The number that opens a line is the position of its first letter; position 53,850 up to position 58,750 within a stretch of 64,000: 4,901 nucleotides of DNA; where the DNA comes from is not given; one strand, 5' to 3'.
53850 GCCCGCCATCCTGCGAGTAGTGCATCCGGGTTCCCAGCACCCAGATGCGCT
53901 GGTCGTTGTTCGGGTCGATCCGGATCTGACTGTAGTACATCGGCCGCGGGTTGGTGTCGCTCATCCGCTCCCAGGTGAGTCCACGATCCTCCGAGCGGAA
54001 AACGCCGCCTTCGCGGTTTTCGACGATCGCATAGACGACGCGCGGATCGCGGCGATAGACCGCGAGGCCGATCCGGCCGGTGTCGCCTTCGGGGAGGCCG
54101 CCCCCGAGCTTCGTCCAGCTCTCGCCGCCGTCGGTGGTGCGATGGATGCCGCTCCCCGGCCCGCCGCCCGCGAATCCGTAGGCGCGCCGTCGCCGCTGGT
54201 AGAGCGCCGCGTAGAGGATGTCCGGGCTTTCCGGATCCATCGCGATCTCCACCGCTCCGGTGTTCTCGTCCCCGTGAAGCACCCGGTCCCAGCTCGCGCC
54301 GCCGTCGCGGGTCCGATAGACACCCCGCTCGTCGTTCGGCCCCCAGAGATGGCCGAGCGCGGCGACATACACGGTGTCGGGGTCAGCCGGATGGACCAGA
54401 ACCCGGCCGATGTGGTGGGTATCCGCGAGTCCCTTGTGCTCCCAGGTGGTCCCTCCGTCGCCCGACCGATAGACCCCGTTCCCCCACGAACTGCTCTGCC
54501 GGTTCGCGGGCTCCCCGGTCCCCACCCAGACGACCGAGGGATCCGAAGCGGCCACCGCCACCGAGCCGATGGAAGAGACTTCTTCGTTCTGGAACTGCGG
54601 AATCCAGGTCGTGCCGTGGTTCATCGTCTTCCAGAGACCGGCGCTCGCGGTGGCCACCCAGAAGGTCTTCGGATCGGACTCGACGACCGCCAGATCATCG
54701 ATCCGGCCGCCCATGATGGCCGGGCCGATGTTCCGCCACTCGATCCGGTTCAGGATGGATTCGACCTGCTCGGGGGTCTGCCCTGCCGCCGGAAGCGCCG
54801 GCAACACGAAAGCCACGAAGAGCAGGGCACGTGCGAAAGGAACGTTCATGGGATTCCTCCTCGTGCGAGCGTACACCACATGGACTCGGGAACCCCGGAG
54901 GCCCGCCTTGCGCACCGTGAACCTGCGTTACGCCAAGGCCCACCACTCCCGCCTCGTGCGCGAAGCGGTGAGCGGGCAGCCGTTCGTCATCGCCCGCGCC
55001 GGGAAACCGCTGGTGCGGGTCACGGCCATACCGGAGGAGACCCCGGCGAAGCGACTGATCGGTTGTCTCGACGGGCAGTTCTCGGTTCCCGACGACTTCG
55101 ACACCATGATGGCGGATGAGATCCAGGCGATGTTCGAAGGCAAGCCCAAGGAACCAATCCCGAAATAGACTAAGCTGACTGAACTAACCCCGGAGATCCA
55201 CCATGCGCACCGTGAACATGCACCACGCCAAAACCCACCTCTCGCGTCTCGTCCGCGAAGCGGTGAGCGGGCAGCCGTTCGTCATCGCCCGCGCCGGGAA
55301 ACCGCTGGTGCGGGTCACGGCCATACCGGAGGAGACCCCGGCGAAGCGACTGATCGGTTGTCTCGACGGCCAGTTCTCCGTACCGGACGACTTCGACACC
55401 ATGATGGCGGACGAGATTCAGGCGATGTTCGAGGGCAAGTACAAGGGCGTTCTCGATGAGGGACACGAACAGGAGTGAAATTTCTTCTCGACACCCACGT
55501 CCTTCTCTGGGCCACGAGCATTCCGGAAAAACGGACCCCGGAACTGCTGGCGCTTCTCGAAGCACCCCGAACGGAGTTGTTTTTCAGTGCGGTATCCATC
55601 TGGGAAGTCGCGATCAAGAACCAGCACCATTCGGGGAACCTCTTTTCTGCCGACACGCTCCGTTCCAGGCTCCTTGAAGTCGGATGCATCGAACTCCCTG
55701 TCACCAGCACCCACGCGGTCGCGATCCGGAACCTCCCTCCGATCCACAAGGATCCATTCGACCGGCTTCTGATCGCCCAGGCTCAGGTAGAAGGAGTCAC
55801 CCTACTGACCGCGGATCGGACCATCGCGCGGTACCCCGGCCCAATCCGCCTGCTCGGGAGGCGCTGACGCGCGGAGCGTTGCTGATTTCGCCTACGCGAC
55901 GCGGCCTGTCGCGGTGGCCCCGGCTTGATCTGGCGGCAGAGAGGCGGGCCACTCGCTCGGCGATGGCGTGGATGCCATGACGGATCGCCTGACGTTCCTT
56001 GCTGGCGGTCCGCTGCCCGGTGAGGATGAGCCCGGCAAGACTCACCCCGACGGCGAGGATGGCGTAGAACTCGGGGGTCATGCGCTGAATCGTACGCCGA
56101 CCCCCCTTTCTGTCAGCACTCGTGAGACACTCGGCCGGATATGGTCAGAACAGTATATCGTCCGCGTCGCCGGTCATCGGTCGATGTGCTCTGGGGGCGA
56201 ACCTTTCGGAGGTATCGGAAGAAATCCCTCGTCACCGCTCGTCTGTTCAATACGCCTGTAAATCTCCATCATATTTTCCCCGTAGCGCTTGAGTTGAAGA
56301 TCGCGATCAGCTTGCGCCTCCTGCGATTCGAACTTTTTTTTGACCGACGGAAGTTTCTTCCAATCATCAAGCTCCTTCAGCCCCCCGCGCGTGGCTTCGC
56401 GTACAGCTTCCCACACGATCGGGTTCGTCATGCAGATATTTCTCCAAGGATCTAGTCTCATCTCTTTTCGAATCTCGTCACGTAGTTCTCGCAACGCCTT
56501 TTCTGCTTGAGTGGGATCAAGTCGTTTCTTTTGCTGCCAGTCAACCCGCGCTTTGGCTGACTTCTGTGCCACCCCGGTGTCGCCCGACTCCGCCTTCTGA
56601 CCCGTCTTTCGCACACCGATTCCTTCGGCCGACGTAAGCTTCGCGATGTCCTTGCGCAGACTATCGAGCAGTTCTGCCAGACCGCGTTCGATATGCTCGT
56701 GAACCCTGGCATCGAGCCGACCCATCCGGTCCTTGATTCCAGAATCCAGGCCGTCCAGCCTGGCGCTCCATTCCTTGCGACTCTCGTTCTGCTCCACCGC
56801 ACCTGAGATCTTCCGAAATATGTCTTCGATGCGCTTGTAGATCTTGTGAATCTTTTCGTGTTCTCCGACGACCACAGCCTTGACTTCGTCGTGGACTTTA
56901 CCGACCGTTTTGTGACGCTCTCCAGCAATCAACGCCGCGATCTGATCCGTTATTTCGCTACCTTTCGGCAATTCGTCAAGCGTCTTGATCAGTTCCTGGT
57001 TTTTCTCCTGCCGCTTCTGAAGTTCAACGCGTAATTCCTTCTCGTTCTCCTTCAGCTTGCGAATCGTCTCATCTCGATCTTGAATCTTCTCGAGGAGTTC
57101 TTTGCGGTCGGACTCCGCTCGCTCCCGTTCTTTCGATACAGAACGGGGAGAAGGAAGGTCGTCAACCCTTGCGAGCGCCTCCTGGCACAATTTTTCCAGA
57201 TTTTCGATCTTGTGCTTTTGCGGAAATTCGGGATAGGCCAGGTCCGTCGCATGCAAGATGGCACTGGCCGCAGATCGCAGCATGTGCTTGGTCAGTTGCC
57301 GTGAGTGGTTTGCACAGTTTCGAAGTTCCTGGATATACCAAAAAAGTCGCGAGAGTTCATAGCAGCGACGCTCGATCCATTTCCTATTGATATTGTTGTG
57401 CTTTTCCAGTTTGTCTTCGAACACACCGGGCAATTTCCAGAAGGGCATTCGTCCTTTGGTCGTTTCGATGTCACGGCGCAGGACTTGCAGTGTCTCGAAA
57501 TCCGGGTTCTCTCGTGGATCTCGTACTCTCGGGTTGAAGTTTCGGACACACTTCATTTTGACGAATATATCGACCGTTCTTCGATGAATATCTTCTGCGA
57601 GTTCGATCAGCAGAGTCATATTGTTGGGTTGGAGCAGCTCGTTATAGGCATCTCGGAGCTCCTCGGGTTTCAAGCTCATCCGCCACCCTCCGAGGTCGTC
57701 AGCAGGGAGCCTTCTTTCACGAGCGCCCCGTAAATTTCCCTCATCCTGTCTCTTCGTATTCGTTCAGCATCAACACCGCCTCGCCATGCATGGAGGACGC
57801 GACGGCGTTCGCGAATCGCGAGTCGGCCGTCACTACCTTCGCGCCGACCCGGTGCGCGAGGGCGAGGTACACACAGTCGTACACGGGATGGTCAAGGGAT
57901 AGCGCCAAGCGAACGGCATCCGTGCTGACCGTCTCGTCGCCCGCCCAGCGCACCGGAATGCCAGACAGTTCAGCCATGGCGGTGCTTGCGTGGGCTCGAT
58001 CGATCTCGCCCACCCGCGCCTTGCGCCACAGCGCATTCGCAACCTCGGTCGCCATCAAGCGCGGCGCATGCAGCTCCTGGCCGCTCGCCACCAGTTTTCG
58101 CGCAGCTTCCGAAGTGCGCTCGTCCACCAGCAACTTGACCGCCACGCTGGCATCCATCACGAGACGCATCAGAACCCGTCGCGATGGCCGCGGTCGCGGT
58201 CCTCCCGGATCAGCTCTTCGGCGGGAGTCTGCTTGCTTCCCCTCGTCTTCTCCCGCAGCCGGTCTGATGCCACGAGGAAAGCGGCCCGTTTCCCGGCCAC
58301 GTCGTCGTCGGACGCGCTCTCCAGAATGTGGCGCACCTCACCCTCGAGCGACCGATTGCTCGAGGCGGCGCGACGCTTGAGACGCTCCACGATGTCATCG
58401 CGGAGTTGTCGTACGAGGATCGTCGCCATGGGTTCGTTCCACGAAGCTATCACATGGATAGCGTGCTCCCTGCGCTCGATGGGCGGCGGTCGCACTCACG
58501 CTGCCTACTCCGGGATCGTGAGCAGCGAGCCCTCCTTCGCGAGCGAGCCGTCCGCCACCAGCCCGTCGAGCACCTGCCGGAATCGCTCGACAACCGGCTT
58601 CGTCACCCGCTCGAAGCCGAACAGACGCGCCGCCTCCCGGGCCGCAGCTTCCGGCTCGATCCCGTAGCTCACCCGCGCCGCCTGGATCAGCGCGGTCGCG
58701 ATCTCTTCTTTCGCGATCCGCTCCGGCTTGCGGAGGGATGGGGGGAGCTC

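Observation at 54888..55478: Tandem duplication of a Phd/YefM antitoxin gene; the upstream copy is an orphan with ATG replaced by TTG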

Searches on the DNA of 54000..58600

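Call 57: search_rna_families(source=window, start=54000, end=58600, threshold=evalue, max_evalue=1)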
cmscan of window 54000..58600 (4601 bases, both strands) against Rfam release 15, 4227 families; matches with E-value up to 1: 0.
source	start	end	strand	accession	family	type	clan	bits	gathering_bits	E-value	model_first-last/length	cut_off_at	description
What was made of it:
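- Tried and rejected: Rfam found no match in 54000-58600 (call 57).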
